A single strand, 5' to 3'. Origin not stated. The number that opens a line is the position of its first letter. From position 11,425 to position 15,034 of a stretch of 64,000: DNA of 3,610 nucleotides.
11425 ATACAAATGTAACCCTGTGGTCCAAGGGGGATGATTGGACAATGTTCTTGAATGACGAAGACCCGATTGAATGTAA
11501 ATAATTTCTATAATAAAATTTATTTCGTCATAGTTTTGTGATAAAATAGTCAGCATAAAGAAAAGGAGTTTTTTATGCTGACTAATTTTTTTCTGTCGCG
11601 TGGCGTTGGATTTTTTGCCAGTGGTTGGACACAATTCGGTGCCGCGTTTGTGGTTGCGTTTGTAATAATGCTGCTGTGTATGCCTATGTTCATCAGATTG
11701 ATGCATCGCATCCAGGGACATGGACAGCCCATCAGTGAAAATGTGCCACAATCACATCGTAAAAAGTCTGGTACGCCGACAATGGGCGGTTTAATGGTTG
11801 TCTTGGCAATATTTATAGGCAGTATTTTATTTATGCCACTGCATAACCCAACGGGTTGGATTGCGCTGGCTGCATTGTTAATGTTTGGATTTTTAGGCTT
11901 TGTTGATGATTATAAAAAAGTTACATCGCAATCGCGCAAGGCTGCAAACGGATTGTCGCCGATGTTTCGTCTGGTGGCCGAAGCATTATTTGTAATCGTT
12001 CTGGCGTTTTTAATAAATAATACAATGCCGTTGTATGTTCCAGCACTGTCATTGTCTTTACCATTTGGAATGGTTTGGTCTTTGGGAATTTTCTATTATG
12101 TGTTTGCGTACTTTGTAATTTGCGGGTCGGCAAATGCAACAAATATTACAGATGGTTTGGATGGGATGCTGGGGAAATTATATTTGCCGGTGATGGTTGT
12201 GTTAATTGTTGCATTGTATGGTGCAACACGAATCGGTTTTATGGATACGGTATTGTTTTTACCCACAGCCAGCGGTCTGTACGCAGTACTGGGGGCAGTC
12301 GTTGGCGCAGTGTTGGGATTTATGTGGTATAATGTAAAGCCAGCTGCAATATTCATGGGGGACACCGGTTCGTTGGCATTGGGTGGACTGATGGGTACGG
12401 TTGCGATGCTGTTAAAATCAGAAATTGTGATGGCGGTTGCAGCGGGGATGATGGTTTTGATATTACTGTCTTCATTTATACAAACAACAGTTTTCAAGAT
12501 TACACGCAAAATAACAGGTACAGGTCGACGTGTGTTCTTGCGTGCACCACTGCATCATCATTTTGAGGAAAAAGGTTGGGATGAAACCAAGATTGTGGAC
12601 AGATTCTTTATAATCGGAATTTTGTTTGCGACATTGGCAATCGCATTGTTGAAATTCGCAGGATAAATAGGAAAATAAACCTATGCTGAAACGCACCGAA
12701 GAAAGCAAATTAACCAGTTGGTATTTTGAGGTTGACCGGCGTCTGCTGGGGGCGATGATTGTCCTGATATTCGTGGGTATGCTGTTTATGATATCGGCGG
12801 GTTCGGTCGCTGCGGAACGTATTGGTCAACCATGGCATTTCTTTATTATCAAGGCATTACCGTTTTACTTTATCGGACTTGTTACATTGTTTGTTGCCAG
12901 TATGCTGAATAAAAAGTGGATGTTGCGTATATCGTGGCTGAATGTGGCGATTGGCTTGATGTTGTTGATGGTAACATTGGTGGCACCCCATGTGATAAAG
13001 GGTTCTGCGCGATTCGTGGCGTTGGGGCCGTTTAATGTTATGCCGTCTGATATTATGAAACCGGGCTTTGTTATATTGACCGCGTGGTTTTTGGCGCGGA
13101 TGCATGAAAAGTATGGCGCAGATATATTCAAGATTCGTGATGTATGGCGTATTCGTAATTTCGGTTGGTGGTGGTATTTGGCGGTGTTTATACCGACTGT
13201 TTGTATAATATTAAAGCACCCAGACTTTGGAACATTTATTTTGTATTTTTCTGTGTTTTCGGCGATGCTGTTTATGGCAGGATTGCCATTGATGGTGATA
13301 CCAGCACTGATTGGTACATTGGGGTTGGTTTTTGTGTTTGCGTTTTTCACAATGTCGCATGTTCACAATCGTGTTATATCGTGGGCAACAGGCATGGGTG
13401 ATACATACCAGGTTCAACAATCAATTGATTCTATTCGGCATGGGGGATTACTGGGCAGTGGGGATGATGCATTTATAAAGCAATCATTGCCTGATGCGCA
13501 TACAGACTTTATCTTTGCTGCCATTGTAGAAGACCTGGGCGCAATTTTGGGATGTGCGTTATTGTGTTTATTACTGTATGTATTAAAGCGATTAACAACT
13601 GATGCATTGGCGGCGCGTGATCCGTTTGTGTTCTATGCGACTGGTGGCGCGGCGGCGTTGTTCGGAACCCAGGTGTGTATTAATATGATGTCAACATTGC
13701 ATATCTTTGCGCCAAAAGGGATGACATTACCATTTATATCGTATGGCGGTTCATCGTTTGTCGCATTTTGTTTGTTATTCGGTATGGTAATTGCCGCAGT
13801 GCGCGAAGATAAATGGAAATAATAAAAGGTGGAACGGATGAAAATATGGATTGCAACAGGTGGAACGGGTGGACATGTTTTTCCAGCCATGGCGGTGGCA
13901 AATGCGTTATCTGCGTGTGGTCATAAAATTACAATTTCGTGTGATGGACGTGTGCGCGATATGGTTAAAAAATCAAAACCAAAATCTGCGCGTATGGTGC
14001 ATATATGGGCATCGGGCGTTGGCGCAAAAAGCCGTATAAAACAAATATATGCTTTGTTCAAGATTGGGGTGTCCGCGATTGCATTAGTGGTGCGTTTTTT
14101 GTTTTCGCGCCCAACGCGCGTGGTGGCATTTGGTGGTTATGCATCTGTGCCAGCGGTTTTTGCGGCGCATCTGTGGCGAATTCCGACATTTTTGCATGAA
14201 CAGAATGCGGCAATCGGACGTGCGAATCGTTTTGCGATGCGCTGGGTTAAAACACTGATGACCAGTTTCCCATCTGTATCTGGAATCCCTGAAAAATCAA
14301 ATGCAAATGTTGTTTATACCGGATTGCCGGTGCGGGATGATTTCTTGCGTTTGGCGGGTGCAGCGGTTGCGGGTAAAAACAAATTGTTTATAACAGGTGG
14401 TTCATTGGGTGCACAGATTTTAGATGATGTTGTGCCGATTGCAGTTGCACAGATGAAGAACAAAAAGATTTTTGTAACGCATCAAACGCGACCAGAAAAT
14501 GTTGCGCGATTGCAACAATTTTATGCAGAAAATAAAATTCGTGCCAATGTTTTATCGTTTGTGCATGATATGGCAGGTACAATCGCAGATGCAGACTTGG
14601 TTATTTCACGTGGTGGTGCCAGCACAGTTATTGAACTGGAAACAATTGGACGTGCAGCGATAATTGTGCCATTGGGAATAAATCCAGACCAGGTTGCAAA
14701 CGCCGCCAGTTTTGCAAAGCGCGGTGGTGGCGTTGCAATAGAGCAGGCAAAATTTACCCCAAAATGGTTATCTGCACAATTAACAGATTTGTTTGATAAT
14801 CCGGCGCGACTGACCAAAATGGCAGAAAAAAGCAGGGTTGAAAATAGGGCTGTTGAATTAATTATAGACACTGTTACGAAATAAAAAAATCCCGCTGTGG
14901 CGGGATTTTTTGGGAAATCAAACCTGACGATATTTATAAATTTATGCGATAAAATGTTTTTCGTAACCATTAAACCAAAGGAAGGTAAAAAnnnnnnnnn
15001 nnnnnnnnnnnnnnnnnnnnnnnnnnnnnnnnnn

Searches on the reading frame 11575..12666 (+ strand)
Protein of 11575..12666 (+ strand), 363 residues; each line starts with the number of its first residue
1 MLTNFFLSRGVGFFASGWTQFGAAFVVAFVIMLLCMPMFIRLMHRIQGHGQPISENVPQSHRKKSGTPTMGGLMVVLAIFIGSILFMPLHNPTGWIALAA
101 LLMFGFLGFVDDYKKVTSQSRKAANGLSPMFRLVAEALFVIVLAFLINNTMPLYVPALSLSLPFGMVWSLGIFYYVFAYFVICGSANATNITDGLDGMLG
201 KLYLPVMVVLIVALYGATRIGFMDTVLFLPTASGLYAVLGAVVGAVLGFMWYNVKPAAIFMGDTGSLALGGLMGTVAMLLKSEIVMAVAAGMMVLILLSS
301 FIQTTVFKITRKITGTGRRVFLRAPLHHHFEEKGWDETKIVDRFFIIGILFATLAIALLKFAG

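Call 49: search_protein_families(library=pfam, proteins=[window:11575-12666:+], max_evalue=0.001)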
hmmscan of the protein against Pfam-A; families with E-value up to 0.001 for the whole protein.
window:11575-12666:+ (363 aa): 2 families
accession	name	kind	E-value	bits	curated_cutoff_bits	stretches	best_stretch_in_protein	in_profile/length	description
PF00953.26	Glycos_transf_4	-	1.1e-29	103.9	27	1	96-280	3-159/160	Glycosyl transferase family 4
PF10555.14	MraY_sig1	-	0.00023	20.9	20.1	1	64-74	1-11/13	Phospho-N-acetylmuramoyl-pentapeptide-transferase signature 1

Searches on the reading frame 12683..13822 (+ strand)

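Call 49: search_protein_families(library=pfam, proteins=[window:12683-13822:+], max_evalue=0.001)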
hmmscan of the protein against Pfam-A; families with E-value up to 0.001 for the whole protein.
window:12683-13822:+ (379 aa): 1 family
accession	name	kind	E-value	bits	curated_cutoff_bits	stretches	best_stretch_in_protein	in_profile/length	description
PF01098.24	FTSW_RODA_SPOVE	-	2.4e-60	204.9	26.4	1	24-375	6-353/356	Cell cycle protein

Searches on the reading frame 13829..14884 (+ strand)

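Call 50: search_protein_families(library=pfam, proteins=[window:13829-14884:+], max_evalue=0.001)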
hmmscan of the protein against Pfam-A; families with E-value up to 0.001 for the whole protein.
window:13829-14884:+ (351 aa): 4 families
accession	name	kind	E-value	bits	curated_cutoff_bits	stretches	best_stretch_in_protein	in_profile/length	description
PF04101.22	Glyco_tran_28_C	-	1.8e-36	126.1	22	1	186-336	2-155/166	Glycosyltransferase family 28 C-terminal domain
PF03033.26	Glyco_transf_28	-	1.1e-25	90.7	26.2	1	6-143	1-137/139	Glycosyltransferase family 28 N-terminal domain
PF13579.12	Glyco_trans_4_4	-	0.00016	22.5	29.7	1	20-140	7-117/158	Glycosyl transferase 4-like domain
PF06722.18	EryCIII-like_C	-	0.00096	19.6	31.7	0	248-338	41-128/145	Erythromycin biosynthesis protein CIII-like, C-terminal domain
